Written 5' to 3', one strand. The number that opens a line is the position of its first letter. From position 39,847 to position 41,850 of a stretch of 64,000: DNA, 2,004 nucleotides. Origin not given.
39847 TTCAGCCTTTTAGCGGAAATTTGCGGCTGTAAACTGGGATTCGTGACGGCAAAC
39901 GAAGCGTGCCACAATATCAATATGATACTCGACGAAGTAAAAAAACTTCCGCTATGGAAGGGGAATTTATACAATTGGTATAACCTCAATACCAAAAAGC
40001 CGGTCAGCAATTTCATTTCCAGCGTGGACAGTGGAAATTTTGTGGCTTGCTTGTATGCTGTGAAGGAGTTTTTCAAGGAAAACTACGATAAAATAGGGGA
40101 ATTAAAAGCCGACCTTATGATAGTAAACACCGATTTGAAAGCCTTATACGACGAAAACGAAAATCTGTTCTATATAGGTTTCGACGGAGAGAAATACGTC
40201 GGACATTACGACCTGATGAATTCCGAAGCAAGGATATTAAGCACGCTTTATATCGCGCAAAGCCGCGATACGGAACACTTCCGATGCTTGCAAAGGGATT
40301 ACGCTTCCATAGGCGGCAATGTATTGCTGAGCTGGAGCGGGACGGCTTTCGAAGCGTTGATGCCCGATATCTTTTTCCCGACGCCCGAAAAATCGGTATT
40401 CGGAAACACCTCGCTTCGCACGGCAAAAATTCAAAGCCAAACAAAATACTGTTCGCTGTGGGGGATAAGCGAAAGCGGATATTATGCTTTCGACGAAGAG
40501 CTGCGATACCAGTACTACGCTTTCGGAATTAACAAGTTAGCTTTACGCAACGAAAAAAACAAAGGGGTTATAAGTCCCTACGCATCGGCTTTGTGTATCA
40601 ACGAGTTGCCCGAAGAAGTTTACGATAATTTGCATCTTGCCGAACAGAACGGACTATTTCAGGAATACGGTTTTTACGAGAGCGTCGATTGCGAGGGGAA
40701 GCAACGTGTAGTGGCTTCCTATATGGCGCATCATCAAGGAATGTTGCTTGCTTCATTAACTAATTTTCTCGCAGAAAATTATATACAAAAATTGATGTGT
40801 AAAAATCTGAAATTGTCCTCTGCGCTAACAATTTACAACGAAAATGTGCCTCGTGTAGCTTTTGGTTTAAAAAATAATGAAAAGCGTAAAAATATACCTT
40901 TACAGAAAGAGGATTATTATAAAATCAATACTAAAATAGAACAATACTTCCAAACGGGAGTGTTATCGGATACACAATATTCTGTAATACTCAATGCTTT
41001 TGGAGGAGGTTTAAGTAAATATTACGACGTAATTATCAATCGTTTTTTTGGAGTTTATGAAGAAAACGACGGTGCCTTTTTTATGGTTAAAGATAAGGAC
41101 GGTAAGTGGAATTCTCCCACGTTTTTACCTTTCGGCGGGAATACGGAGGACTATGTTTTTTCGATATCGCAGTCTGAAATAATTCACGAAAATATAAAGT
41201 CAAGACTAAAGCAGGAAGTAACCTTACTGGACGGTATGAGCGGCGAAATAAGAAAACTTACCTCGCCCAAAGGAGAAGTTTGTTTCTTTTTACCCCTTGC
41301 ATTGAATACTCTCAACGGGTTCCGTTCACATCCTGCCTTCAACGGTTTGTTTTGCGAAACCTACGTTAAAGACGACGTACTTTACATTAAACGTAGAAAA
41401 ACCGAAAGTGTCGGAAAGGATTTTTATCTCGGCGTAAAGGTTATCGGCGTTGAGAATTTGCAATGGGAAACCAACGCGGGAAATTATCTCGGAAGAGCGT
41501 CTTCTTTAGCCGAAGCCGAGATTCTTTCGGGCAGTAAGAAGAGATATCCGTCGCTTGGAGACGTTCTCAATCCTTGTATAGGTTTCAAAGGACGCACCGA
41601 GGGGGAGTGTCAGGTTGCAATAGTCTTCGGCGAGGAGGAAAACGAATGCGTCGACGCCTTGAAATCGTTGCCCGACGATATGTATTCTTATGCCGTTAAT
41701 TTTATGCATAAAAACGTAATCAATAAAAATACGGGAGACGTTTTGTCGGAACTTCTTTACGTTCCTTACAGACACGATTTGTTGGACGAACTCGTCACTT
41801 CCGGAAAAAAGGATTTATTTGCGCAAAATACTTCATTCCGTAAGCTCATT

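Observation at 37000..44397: Giant three-module cyclic beta-1,2-glucan synthase-like gene in a spore-former's housekeeping region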

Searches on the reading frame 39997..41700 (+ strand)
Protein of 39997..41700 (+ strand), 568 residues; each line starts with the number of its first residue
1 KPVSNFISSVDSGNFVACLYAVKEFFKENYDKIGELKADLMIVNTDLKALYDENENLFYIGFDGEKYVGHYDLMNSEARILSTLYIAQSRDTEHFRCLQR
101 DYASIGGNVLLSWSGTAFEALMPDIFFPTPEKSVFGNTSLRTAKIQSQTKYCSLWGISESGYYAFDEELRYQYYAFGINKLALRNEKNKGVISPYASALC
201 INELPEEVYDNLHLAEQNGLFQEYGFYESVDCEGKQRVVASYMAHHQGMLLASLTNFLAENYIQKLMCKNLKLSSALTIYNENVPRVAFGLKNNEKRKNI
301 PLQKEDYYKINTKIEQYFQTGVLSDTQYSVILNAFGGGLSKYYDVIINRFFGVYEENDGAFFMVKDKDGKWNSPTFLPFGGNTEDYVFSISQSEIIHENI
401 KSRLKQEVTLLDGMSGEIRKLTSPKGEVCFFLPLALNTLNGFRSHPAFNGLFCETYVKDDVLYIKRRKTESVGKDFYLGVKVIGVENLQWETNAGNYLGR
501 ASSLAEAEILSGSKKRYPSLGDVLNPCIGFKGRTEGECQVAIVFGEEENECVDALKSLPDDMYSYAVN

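Call 21: search_solved_structures(query=window:39997-41700:+, max_evalue=0.00001, show_alignments=3)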
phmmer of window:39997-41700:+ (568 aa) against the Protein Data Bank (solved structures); distinct sequences matched with E-value up to 0.00001: 3.
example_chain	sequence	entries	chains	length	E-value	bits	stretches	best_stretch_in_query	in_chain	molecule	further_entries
8wy1_A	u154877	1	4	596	1.1e-41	146.2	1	39-287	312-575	Glycosyltransferase 36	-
8rf9_A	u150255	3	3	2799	3.1e-36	128.3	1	44-532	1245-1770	Cyclic beta 1-2 glucan synthetase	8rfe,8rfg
8rf0_A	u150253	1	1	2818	3.2e-36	128.3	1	44-532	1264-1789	Cyclic beta-(1,2)-glucan synthase NdvB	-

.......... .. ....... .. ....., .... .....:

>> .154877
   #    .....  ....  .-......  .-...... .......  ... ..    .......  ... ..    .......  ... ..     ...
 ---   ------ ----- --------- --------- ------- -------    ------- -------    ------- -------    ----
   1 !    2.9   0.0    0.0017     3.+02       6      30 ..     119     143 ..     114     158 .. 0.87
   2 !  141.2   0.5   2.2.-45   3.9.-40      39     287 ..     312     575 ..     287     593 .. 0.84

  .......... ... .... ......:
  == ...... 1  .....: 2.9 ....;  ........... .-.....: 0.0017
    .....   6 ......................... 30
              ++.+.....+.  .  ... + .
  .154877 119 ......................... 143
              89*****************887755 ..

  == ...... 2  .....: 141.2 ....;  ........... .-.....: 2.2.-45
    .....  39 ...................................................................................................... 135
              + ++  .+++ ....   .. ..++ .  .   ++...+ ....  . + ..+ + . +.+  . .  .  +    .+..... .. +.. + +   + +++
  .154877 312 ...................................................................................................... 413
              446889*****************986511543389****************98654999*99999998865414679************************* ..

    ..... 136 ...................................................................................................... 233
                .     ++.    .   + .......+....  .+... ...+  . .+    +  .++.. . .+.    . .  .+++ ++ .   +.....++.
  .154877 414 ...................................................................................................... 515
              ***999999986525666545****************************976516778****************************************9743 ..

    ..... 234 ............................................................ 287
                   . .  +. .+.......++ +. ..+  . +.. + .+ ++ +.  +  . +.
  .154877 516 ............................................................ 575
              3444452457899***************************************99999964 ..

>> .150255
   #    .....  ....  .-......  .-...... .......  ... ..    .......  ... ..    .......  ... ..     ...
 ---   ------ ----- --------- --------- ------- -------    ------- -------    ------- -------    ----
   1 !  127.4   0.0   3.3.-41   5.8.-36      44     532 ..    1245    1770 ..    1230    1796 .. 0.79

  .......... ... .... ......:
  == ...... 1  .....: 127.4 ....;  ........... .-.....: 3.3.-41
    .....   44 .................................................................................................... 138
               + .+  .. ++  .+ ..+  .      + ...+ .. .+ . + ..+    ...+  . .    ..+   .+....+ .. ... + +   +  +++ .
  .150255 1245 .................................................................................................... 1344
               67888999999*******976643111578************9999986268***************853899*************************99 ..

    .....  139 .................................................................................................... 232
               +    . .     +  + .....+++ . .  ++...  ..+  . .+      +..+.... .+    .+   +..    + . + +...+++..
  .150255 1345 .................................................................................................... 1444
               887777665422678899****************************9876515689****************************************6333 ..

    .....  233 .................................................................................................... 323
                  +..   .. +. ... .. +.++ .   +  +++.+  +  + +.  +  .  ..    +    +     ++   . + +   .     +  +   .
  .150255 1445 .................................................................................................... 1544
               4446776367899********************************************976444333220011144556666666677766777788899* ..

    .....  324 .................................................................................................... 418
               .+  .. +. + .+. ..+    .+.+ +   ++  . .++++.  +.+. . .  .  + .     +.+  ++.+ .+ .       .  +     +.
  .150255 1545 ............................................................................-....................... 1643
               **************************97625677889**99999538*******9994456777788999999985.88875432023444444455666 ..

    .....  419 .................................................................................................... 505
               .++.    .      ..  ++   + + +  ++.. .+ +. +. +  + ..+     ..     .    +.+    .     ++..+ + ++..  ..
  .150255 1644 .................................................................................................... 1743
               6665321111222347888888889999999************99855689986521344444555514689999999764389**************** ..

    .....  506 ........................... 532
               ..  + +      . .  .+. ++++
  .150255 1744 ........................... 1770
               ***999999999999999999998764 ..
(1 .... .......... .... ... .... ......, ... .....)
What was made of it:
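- Closest known: TiCGS of Thermoanaerobacter italicus. Different: TiCGS keeps a segment of about 170 residues between the SVDSGN and FLYD regions that the window protein lacks (chain positions 143 to 312 against 19 residues here; call 21).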
